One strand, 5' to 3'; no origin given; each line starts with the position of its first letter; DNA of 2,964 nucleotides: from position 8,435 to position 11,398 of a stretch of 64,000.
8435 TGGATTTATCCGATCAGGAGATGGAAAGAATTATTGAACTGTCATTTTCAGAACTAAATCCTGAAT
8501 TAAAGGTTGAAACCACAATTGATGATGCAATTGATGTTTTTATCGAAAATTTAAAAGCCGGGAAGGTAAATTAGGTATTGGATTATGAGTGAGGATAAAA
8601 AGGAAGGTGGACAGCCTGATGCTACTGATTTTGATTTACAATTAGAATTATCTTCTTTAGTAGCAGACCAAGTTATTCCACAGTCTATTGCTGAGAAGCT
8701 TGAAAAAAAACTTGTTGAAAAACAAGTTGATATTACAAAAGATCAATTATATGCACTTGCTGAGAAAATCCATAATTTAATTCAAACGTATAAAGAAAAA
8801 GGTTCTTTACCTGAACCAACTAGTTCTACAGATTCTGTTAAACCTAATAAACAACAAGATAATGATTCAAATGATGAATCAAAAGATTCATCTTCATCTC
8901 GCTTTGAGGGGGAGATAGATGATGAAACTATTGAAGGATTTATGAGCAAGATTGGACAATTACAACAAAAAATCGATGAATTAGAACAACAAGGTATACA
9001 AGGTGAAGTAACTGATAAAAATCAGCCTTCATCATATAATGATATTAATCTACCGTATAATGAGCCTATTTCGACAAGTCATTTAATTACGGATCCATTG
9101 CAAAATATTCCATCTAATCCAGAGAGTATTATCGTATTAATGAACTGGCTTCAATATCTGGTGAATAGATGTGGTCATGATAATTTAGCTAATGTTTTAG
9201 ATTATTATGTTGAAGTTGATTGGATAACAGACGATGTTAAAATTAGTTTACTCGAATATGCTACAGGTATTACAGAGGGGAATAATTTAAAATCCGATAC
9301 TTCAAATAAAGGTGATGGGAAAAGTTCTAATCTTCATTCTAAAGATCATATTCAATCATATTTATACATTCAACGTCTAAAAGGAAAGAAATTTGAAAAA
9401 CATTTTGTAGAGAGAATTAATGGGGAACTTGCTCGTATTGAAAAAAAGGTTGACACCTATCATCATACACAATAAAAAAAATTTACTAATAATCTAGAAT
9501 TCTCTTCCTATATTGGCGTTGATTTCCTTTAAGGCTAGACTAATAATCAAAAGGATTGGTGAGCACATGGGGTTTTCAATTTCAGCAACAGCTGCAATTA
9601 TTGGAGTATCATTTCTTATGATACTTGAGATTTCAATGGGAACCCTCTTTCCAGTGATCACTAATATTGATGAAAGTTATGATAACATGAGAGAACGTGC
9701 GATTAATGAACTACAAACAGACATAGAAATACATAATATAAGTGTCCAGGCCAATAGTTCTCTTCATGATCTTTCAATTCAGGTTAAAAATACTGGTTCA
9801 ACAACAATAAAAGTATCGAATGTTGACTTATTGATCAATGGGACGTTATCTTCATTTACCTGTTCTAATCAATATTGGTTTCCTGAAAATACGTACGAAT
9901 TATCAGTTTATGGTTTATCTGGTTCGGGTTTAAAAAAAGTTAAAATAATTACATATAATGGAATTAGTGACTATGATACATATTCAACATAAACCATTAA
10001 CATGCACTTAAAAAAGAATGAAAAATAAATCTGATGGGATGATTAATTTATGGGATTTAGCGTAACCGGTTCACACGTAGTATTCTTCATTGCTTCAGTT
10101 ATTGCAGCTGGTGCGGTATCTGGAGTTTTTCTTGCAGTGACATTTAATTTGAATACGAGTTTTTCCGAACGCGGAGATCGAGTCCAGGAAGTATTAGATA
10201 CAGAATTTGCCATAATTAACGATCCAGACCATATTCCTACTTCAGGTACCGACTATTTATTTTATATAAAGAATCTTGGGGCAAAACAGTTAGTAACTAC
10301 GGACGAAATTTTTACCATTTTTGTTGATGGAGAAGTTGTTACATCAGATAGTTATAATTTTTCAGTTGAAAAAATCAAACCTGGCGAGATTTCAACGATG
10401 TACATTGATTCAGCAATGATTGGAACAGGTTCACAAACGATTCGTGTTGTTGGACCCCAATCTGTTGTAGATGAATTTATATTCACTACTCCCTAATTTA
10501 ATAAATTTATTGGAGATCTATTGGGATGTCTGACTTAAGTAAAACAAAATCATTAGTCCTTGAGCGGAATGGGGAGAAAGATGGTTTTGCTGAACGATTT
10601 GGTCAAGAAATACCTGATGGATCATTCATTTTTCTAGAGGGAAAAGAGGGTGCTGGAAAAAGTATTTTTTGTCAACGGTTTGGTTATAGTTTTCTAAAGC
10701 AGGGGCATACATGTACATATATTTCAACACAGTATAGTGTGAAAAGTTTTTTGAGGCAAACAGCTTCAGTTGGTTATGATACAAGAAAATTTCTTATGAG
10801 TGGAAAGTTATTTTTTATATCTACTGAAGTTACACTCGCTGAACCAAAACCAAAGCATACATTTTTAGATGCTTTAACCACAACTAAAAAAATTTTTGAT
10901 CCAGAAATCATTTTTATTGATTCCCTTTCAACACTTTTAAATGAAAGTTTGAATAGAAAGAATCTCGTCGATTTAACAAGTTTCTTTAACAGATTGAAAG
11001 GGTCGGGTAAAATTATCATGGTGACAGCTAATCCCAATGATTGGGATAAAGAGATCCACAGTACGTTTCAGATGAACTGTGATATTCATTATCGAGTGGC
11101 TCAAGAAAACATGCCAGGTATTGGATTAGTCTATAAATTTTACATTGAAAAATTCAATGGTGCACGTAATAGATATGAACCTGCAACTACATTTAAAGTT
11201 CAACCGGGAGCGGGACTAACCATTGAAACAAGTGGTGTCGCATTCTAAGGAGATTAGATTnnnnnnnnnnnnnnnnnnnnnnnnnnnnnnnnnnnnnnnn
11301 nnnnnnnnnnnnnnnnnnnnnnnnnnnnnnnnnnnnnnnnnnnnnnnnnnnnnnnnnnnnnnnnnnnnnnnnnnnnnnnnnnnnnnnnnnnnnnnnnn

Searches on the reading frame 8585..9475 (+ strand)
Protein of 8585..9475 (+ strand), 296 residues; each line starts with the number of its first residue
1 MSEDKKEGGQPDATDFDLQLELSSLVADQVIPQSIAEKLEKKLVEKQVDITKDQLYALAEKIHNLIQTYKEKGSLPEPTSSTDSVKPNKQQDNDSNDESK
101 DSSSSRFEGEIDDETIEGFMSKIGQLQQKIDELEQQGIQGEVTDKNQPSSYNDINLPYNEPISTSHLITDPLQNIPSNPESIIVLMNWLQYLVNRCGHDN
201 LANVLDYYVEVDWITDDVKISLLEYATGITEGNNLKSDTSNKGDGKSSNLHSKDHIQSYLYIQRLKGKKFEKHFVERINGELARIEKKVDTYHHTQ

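Call 5: search_protein_families(library=pfam, proteins=[window:8585-9475:+], max_evalue=0.01)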
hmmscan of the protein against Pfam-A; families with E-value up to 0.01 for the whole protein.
window:8585-9475:+ (296 aa): 1 family
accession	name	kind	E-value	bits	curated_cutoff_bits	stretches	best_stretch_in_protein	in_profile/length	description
PF04659.18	Arch_fla_DE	-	4.1e-25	88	21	1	172-267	6-96/96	Archaeal flagella protein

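Call 6: search_protein_families(library=ncbifam, proteins=[window:8585-9475:+], max_evalue=0.01)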
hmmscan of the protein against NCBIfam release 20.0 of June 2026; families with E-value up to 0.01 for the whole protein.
window:8585-9475:+ (296 aa): 0 families

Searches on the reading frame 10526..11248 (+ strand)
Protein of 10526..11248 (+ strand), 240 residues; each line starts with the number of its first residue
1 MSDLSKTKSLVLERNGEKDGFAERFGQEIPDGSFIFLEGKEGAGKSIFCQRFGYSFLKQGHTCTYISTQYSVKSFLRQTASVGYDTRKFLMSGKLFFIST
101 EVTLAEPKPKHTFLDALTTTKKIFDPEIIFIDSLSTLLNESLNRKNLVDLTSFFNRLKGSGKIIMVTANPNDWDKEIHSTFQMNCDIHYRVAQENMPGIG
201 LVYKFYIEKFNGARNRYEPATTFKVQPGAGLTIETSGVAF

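Call 5: search_protein_families(library=pfam, proteins=[window:10526-11248:+], max_evalue=0.01)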
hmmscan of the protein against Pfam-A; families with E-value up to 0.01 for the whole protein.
window:10526-11248:+ (240 aa): 5 families
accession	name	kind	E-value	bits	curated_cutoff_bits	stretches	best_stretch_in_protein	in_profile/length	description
PF06745.19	ATPase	-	4.7e-17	62.6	26.6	1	20-165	7-159/231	KaiC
PF13481.12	AAA_25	-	0.00012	22.2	27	1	29-157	30-173/195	AAA domain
PF02367.23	TsaE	-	0.003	17.9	26.6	1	17-56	6-45/128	Threonylcarbamoyl adenosine biosynthesis protein TsaE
PF24883.2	NPHP3_N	-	0.0031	18.1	24.8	1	31-134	21-133/164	Nephrocystin 3, N-terminal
PF20720.3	nSTAND3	-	0.007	16.5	27.2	0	33-76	18-61/155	Novel STAND NTPase 3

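Call 6: search_protein_families(library=ncbifam, proteins=[window:10526-11248:+], max_evalue=0.01)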
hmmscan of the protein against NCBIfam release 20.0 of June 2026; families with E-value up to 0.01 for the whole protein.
window:10526-11248:+ (240 aa): 13 families
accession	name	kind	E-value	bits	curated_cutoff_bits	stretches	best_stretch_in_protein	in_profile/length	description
NF052589.1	ArlH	equivalog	2.4e-52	177.9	215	1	18-239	6-229/229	archaellum protein ArlH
NF006320.0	PRK08533.1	equivalog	4.8e-50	170.3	215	1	17-239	9-230/230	flagellar accessory protein FlaH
NF004723.0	PRK06067.1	subfamily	1e-31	110.3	194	1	21-233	23-235/243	flagellar accessory protein FlaH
TIGR03881.1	KaiC_arch_4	hypoth_equivalog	6e-13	49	247.8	1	27-118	16-107/231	KaiC domain-containing protein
NF006799.0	PRK09302.1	equivalog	1.3e-11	43.8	408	1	29-167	270-405/515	circadian clock protein KaiC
TIGR03880.1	KaiC_arch_3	hypoth_equivalog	6.4e-10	38.9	249.45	1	25-172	9-155/224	KaiC domain-containing protein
TIGR03877.1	thermo_KaiC_1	hypoth_equivalog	7.9e-07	28.8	307.25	1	20-99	10-89/238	KaiC domain-containing protein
NF006486.0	PRK08903.1-6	equivalog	0.00052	19.6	307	0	32-68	36-72/222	DnaA regulatory inactivator Hda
TIGR03878.1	thermo_KaiC_2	hypoth_equivalog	0.00056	19.3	232.2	1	19-148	23-155/259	KaiC domain-containing protein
TIGR02655.1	circ_KaiC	equivalog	0.00059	18.6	546.25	1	20-99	9-89/484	circadian clock protein KaiC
NF004629.0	PRK05973.1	equivalog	0.00076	18.6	156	1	15-89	47-121/237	DNA helicase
TIGR03420.1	DnaA_homol_Hda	equivalog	0.0037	16.8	194.8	0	31-74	37-80/226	DnaA regulatory inactivator Hda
NF041810.1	Avs1b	equivalog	0.0075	13.4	1500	1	15-52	203-242/1931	AVAST type 1 anti-phage system protease Avs1b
